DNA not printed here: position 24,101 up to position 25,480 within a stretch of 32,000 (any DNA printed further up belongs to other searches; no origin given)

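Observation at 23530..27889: Candidate undescribed pair: DUF4145-like/RecQ-core helicase coupled to a tail-anchored coiled-coil membrane protein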

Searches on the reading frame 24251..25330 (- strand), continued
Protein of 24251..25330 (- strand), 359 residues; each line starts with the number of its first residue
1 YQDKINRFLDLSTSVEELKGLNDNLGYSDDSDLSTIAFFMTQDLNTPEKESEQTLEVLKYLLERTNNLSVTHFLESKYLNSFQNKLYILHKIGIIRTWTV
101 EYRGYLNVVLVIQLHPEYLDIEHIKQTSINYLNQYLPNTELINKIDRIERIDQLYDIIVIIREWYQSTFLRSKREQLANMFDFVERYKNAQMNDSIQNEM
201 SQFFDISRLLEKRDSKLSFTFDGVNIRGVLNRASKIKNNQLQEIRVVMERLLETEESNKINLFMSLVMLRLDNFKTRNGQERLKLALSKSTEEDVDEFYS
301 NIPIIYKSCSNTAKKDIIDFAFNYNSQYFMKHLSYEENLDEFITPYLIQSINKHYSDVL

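Call 99: search_protein_families(library=pfam, proteins=[L022:3112-4011:+, L018:2837-3421:+, L018:3421-4020:+, L015:1221-2165:+, L015:2492-3091:+, L013:2786-3379:+, L012:941-1660:+, L017:1257-1856:+, L014:3557-4156:+, L014:8170-9201:-], max_evalue=0.01)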
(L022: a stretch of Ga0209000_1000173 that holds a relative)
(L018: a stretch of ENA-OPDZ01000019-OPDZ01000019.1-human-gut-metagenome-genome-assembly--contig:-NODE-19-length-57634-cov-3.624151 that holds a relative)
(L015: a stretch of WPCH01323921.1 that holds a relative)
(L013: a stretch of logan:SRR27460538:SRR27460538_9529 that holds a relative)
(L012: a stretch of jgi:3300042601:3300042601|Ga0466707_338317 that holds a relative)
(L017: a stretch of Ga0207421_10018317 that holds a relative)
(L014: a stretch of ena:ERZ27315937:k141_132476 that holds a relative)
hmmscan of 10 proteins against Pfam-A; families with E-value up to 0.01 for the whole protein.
L022:3112-4011:+ (300 aa): 1 family
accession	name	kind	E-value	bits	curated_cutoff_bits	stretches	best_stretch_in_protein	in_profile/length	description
PF14487.12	DarT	-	1.6e-10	41.5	22.5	1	25-210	2-195/201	ssDNA thymidine ADP-ribosyltransferase, DarT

L018:2837-3421:+ (194 aa): 3 families
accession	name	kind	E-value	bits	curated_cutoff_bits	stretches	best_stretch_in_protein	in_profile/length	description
PF14487.12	DarT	-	2.3e-14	54.1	22.5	1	18-194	1-200/201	ssDNA thymidine ADP-ribosyltransferase, DarT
PF22531.2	DUF7002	-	0.0015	18.6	27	0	17-42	3-28/195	Family of unknown function (DUF7002)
PF15655.11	Imm-NTF2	-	0.0085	16.7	25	0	40-79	53-93/129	NTF2 fold immunity protein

L018:3421-4020:+ (200 aa): 1 family
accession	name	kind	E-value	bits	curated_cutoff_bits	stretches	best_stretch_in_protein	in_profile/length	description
PF05708.18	Peptidase_C92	-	0.0018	18.8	27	1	79-136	65-121/166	Permuted papain-like amidase enzyme, YaeF/YiiX, C92 family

L015:1221-2165:+ (314 aa): 1 family
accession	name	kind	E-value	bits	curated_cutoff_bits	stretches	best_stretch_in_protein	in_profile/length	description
PF00226.36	DnaJ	-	4e-17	62.5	27.8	1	3-63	2-63/63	DnaJ domain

L015:2492-3091:+ (200 aa): 0 families

L013:2786-3379:+ (197 aa): 0 families

L012:941-1660:+ (239 aa): 0 families

L017:1257-1856:+ (200 aa): 2 families
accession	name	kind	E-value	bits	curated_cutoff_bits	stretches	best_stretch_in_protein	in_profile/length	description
PF04386.18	SspB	-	0.0026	18.2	27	1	118-175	58-115/156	Stringent starvation protein B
PF05400.18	FliT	-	0.007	17.6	29.5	0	108-173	17-78/85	Flagellar protein FliT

L014:3557-4156:+ (200 aa): 0 families

L014:8170-9201:- (343 aa): 1 family
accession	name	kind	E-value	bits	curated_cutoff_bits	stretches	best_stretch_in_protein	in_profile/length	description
PF13020.12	NOV_C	-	2.4e-22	79.3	22.1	1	223-320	1-89/91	Protein NO VEIN, C-terminal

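Call 101: search_dna_similar(query=window:24254-25327:-, collection=plasmids, mode=protein, max_evalue=0.001, max_rows=20)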
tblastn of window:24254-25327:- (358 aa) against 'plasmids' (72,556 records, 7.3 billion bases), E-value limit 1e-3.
No match.

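Call 102: search_dna_similar(query=window:24254-25327:-, collection=phages, mode=protein, max_evalue=0.001, max_rows=20)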
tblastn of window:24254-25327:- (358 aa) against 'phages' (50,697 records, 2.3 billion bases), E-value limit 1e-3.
No match.

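Call 104: find_homologous_proteins(query=A11, max_evalue=0.00001)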
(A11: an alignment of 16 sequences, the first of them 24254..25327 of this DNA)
Query A11 (16 sequences) (358 aa, profile of the alignment): 1 proteins with E <= 0.00001 among 6779 candidates.
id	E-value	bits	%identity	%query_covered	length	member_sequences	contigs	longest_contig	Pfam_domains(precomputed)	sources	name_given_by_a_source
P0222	1.6e-58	217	85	58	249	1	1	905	PF01351.26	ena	-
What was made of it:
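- Tried and rejected: The word-indexed protein search with the C-terminal profile found one fragment (call 104).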

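Call 105: list_cluster_members(proteins=[P0040, P0041, P0043, P0044, P0049, P0054, P0063, P0079, P0111, P0164])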
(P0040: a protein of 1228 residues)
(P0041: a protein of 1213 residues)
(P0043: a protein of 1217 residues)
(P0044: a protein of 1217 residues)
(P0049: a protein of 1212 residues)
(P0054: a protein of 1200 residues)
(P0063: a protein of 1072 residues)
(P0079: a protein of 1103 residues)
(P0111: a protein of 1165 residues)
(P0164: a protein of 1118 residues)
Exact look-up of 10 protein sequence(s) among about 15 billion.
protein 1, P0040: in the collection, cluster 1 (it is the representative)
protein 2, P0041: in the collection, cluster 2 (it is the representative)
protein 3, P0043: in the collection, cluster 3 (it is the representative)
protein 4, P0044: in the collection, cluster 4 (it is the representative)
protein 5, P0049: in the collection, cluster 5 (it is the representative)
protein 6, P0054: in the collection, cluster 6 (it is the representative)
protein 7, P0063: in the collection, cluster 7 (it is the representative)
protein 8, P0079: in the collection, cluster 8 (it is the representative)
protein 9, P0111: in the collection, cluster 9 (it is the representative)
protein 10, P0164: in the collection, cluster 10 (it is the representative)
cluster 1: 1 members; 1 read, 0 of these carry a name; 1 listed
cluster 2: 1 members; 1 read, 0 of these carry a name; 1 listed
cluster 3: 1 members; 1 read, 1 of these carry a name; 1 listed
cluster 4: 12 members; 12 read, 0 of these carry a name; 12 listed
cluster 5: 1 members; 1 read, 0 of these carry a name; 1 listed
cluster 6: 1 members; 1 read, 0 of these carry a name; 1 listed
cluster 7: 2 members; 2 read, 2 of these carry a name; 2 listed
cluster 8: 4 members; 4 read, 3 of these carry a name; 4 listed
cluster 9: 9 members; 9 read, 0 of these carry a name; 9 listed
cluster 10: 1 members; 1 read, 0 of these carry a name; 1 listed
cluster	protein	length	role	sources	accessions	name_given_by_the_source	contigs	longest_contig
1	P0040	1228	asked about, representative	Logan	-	-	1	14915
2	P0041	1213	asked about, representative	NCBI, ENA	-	-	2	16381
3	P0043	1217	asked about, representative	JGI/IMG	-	ATP-dependent DNA helicase RecQ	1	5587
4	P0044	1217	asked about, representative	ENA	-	-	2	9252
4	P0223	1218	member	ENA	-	-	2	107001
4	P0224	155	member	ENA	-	-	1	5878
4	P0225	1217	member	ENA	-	-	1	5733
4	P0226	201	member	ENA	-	-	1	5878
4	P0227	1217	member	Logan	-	-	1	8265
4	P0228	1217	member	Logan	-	-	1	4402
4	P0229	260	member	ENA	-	-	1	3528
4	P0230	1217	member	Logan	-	-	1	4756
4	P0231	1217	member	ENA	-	-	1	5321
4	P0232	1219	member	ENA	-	-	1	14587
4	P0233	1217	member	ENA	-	-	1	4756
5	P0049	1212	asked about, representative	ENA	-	-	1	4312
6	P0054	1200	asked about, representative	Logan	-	-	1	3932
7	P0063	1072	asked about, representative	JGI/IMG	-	ATP-dependent DNA helicase RecQ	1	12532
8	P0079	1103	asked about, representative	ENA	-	-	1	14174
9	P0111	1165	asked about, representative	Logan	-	-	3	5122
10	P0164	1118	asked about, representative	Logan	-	-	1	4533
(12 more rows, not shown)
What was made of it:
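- Sources annotate relatives simply as RecQ (call 105).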

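Call 106: find_encoding_contigs(protein=P0223, flank=8000, max_places=2)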
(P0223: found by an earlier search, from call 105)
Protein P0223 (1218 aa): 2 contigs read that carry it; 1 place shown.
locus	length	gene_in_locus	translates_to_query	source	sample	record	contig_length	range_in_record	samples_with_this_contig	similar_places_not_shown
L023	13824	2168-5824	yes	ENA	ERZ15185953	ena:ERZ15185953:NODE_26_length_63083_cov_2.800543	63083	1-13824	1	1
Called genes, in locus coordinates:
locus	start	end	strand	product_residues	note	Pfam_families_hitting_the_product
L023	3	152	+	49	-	?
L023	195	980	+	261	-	-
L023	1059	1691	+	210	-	PF02195:ParB_N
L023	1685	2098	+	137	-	-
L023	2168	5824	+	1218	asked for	PF04851:ResIII (weak), PF00270:DEAD, PF00271:Helicase_C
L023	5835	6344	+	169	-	-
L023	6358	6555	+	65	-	-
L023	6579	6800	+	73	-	-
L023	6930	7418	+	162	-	PF01551:Peptidase_M23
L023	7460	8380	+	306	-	PF07508:Recombinase, PF13408:Zn_ribbon_recom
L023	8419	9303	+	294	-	PF03193:RsgA_GTPase (weak), PF01926:MMR_HSR1, PF02421:FeoB_N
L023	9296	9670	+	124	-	PF00636:Ribonuclease_3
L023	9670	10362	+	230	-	PF08032:SpoU_sub_bind, PF00588:SpoU_methylase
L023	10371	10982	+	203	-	PF04542:Sigma70_r2, PF08281:Sigma70_r4_2 (weak)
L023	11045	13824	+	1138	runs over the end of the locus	PF01855:POR_N, PF17147:PFOR_II, PF01558:POR, PF10371:EKR, PF12838:Fer4_7 (weak), PF13183:Fer4_8, PF13187:Fer4_9, PF02775:TPP_enzyme_C, +5 more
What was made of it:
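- Some loci sit next to ParB or recombinase genes (call 106).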

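Call 107: find_encoding_contigs(protein=P0040, flank=8000, max_places=2)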
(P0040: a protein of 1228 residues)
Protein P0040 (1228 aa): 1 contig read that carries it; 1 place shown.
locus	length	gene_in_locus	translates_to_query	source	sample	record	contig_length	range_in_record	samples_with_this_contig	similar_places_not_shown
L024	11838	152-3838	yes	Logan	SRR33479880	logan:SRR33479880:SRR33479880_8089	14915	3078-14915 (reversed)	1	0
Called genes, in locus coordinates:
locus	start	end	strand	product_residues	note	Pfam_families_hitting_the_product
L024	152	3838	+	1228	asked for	PF00270:DEAD, PF00271:Helicase_C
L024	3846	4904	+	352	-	-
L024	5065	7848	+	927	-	-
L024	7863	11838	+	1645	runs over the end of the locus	PF00270:DEAD, PF04851:ResIII (faint), PF27116:YjiV_N, PF00271:Helicase_C, PF09369:MZB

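Call 108: find_encoding_contigs(protein=P0041, flank=8000, max_places=2)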
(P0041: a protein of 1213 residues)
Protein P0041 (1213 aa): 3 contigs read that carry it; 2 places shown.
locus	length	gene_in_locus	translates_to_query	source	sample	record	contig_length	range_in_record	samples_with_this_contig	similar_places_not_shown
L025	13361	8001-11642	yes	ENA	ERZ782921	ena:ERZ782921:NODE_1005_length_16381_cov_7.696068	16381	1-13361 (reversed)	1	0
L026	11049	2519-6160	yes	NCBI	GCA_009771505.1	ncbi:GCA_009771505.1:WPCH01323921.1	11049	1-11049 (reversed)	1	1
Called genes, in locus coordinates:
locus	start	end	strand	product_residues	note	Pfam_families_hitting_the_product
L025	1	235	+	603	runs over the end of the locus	PF13306:LRR_5, PF13855:LRR_8 (faint), PF13306:LRR_5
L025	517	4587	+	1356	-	PF23952:LRR_EndoS (faint), PF13306:LRR_5, PF13855:LRR_8 (weak)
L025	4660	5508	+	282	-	-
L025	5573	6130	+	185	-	-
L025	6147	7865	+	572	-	PF13306:LRR_5, PF13855:LRR_8 (faint), PF13306:LRR_5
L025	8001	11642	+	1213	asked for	PF00270:DEAD, PF00271:Helicase_C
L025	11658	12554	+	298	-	-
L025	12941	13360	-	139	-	?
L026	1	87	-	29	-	?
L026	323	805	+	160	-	-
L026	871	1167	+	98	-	-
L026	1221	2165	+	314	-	PF00226:DnaJ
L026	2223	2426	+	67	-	-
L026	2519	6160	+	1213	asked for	PF00270:DEAD, PF00271:Helicase_C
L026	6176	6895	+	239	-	-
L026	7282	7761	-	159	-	-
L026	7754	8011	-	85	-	-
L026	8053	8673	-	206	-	-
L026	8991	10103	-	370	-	PF14657:Arm-DNA-bind_4, PF14659:Phage_int_SAM_3, PF00589:Phage_integrase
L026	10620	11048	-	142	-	?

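Call 114: fold_search(model_id=the predicted structure, library=viral)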
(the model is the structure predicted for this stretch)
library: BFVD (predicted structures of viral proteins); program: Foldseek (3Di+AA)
matches with E <= 10: 465; with E <= 0.001: 0
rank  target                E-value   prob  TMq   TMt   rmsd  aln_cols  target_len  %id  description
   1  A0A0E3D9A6            1.2e-01  0.15  0.13  0.13  37.7       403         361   12  Uncharacterized protein [Bacillus phage BCP8-2]
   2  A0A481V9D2            1.8e-01  0.12  0.12  0.08  26.3       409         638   10  Prohead protease protein [Halobacterium phage ChaoS9]
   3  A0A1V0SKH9            2.2e-01  0.20  0.14  0.12  22.1       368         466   11  Sel1 repeat protein [Klosneuvirus KNV1]
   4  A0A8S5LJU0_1          2.7e-01  0.08  0.11  0.07  25.0       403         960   10  Chromosome segregation ATPase [Siphoviridae sp. ct3o911]
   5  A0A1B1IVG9            3.2e-01  0.18  0.12  0.15  23.0       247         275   16  (no name in the UniProt tables at hand)
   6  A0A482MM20            4.6e-01  0.33  0.15  0.20  18.1       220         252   15  Porin [Burkholderia phage BcepSauron]
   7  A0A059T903            6.2e-01  0.35  0.13  0.25   7.4        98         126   15  Uncharacterized protein [Listeria phage LP-048]
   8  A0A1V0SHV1            6.8e-01  0.63  0.14  0.18  13.7       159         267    9  Uncharacterized protein [Klosneuvirus KNV1]
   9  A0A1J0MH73            7.4e-01  0.30  0.14  0.26  23.3       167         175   14  Uncharacterized protein [Klebsiella phage KPV15]
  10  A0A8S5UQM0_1          7.4e-01  0.08  0.13  0.07  26.0       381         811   13  Uncharacterized protein [Podoviridae sp. ctQyH19]
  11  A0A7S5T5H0            7.8e-01  1.00  0.16  0.60   1.9        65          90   11  (no name in the UniProt tables at hand)
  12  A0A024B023            8.1e-01  0.98  0.14  0.61   5.0        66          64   20  Uncharacterized protein [Bacillus phage Evoli]
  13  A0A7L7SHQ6            8.5e-01  0.97  0.14  0.51  10.3        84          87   10  (no name in the UniProt tables at hand)
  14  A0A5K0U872            8.9e-01  0.54  0.16  0.13   9.3       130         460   13  DNA-dependent RNA polymerase 2 subunit Rpb3 [Yasminevirus sp. GU-2018]
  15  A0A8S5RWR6            9.7e-01  0.33  0.08  0.12  10.3        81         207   15  ABC-type Fe3+ transport system, periplasmic binding protein [Siphoviridae sp. ctLeh52]
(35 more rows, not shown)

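Call 115: find_related_loci(query=A7, collection=viral_contigs, flank=6000)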
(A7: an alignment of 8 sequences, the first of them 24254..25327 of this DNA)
Query A7 (358 aa) in viral_contigs; peptide patterns used: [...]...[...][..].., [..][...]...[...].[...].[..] (x = any residue, [..] = any of these).
144 stretches matched a pattern, but none encodes a relative of the query by tblastn (E <= 1e-3).
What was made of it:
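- The family was not found in plasmid, phage or IMG/VR collections, so mobility and a phage link are indirect (calls 101, 102, 115).
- Tried and rejected: tblastn against the plasmid and phage collections, and an IMG/VR scan, found nothing (calls 101, 102, 115).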
